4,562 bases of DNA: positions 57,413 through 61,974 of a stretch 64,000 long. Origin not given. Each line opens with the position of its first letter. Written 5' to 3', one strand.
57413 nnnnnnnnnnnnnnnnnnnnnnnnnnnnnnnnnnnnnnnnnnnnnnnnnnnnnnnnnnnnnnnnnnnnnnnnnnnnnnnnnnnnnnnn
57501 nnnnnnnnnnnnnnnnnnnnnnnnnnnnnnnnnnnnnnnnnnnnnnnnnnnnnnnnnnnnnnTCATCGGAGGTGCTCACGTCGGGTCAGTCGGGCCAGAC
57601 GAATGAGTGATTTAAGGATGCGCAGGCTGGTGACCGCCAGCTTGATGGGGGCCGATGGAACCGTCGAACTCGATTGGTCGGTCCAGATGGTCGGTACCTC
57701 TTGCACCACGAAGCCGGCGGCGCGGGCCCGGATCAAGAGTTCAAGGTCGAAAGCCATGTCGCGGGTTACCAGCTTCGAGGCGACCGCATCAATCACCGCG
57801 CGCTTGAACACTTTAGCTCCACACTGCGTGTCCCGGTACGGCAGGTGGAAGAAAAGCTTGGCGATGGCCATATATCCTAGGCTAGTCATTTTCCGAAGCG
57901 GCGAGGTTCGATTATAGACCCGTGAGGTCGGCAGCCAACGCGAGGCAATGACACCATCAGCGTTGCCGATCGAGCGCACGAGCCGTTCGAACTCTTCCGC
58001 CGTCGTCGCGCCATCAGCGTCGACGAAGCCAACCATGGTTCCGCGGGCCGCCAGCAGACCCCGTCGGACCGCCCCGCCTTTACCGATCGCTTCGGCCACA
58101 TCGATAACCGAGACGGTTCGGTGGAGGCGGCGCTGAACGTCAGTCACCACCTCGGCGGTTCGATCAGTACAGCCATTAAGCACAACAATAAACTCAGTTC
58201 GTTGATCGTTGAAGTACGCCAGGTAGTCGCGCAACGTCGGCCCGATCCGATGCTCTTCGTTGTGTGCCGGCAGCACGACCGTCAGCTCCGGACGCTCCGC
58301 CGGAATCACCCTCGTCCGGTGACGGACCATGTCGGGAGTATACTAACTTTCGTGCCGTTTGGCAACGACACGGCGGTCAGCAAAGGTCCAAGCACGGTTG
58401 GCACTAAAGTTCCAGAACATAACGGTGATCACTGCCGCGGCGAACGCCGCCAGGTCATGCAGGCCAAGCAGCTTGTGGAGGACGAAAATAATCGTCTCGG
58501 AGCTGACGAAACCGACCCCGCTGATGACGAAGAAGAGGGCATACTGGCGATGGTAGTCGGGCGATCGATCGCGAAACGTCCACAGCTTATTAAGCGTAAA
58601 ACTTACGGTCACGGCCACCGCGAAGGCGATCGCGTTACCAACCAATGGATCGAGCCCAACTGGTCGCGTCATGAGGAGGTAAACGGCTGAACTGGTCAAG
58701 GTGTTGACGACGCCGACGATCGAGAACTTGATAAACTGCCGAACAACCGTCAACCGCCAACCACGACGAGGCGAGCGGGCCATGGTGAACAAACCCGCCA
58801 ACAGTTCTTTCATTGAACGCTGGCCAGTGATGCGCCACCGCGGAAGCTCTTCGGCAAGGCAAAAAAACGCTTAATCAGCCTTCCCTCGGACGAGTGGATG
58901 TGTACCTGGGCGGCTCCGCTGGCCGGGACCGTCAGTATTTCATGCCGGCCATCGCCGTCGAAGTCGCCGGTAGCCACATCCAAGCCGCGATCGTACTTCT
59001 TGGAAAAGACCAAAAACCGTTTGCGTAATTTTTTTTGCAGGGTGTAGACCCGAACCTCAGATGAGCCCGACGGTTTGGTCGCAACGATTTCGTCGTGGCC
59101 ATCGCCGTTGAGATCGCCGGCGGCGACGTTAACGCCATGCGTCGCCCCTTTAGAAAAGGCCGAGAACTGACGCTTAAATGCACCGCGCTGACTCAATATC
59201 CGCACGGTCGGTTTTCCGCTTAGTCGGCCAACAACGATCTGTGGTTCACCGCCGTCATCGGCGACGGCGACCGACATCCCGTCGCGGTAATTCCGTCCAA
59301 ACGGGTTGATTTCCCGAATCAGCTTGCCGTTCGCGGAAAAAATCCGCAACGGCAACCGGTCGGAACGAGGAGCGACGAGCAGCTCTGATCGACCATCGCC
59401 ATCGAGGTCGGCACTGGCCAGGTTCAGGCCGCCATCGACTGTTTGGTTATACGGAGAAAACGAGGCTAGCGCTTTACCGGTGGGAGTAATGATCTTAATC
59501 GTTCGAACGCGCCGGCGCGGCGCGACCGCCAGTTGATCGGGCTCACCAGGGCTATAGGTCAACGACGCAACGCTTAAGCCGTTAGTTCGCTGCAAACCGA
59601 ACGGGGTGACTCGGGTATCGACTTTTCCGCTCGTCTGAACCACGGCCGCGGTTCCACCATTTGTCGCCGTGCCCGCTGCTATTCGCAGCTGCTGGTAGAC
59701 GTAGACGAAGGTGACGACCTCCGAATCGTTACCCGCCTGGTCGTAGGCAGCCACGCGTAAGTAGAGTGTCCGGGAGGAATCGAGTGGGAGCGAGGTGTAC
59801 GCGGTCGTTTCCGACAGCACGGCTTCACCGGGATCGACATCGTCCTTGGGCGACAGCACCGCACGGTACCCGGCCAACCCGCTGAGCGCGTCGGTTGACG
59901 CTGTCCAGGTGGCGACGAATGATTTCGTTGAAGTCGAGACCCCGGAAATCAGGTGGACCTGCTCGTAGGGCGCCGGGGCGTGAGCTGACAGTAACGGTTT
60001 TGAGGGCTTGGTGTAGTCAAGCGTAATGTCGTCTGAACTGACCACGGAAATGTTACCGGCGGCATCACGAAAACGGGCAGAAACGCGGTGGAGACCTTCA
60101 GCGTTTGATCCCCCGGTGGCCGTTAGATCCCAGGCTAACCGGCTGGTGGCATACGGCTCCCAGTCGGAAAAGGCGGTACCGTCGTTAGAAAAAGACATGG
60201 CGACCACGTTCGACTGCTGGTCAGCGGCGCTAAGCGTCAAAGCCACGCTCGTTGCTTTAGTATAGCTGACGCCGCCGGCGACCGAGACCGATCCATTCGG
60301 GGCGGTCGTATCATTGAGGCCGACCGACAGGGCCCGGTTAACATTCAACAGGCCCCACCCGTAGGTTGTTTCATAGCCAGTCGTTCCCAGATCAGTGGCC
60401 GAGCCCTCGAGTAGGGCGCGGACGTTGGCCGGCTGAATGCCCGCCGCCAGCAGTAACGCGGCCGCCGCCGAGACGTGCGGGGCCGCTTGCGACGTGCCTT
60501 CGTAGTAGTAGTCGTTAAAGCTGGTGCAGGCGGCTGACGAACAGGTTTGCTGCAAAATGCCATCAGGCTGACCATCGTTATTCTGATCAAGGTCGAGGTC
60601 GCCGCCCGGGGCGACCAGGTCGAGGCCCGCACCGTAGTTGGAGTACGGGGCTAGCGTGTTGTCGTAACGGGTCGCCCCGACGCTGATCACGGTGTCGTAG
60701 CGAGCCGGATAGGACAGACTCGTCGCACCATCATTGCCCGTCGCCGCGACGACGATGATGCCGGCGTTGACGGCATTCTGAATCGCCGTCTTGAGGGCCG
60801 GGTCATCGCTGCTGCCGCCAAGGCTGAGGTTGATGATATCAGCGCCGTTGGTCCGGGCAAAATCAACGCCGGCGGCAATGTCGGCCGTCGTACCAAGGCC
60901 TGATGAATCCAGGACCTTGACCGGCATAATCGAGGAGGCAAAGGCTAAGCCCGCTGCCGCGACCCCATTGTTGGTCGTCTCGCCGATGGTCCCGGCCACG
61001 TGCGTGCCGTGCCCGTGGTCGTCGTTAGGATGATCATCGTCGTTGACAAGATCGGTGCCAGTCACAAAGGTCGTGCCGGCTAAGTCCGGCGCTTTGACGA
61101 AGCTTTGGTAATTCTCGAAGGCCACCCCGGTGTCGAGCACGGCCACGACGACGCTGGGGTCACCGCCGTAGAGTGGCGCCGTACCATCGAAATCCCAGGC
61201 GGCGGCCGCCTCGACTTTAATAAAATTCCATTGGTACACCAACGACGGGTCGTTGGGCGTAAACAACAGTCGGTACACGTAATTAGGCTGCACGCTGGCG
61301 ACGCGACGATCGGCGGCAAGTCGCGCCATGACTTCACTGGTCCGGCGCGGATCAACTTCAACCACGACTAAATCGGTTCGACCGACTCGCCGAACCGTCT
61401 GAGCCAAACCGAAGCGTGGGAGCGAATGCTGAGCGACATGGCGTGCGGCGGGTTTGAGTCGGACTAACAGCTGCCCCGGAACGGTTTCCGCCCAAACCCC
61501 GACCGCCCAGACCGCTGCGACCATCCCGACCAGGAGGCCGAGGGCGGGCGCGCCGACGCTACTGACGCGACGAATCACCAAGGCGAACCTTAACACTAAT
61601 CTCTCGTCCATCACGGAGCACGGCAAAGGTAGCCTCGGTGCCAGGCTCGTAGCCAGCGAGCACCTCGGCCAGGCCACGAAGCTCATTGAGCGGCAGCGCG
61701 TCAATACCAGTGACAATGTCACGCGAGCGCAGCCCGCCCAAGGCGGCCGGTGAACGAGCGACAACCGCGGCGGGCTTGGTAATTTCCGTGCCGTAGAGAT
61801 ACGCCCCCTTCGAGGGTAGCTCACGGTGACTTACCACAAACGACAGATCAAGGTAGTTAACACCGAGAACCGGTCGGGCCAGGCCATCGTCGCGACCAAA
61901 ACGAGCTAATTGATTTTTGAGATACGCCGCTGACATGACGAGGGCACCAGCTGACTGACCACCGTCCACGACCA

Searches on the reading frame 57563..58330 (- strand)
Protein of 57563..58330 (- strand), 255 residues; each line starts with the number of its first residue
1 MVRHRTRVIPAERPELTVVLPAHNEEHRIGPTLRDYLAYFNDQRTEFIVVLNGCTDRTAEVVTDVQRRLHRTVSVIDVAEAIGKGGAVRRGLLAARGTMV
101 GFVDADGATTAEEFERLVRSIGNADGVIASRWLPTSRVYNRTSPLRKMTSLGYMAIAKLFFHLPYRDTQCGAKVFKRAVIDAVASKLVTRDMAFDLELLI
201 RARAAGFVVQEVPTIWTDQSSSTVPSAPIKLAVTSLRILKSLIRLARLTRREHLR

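Call 78: search_protein_families(library=pfam, proteins=[window:57563-58330:-], max_evalue=0.001)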
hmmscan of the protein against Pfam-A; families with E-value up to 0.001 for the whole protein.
window:57563-58330:- (255 aa): 4 families
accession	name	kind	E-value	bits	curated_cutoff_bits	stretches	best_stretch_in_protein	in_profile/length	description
PF00535.33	Glycos_transf_2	-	1.1e-19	71.5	23.3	1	17-180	1-164/168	Glycosyl transferase family 2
PF13641.12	Glyco_tranf_2_3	-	6.6e-13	49.6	27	1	14-220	1-212/230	Glycosyltransferase like family 2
PF10111.15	Glyco_tranf_2_2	-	5.6e-10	39.6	27.3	1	17-119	1-104/276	Glycosyltransferase like family 2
PF13704.12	Glyco_tranf_2_4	-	0.00035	21.4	27.5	1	23-106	1-81/98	Glycosyl transferase family 2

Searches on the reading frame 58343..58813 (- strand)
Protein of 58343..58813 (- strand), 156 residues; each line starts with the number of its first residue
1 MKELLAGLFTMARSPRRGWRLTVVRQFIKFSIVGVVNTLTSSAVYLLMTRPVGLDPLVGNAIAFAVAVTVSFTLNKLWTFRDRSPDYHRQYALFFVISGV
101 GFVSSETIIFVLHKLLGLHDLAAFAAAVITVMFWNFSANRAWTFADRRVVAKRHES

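Call 78: search_protein_families(library=pfam, proteins=[window:58343-58813:-], max_evalue=0.001)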
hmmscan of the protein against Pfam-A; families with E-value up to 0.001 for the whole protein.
window:58343-58813:- (156 aa): 2 families
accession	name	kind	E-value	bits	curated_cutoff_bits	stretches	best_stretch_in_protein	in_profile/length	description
PF04138.20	GtrA_DPMS_TM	-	6.9e-28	97.6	26.1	1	29-144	1-117/117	GtrA/DPMS, transmembrane domain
PF07444.16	Ycf66_N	-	0.00036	21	22.3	1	66-133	3-68/76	Ycf66 protein N-terminus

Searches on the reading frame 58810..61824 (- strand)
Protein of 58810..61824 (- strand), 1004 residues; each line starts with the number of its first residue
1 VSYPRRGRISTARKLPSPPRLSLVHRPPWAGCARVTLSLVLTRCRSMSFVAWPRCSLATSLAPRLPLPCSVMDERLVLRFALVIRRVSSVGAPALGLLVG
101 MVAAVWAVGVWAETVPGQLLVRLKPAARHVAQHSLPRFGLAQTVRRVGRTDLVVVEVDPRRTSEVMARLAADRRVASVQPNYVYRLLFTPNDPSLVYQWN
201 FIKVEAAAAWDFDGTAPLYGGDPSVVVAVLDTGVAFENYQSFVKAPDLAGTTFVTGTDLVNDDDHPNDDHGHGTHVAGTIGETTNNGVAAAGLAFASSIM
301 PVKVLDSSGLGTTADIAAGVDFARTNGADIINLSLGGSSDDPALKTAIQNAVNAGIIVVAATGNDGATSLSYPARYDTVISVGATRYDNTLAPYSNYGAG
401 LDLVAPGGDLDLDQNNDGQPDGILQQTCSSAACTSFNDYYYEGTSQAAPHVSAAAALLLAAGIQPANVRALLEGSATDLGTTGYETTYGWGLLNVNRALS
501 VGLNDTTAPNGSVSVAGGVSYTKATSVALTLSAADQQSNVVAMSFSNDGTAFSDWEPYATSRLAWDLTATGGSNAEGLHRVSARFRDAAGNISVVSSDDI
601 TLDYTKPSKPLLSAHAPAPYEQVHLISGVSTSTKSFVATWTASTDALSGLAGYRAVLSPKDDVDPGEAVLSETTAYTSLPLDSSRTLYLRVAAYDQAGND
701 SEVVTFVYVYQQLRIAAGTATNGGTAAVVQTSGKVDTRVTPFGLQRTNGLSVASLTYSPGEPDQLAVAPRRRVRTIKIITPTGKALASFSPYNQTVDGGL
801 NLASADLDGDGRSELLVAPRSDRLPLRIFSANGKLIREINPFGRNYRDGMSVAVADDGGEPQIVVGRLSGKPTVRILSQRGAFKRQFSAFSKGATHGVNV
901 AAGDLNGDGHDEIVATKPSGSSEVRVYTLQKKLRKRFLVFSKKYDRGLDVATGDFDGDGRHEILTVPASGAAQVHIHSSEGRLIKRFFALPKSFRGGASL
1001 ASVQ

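Call 62: search_protein_families(library=pfam, proteins=[window:58810-61824:-], max_evalue=0.001)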
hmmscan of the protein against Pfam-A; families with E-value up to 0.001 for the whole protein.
window:58810-61824:- (1004 aa): 4 families
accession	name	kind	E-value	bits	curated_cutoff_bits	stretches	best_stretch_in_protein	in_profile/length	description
PF00082.27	Peptidase_S8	-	9.6e-55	186.3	21.8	1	224-491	3-288/288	Subtilase family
PF13517.12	FG-GAP_3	-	4.1e-15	56.6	26.9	2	904-964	1-60/61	FG-GAP-like repeat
PF01839.29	FG-GAP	-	4.4e-13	49.2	22.1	1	897-927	2-35/37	FG-GAP repeat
PF19077.6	Big_13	-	0.00092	20.1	27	0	521-603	23-101/102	Bacterial Ig-like domain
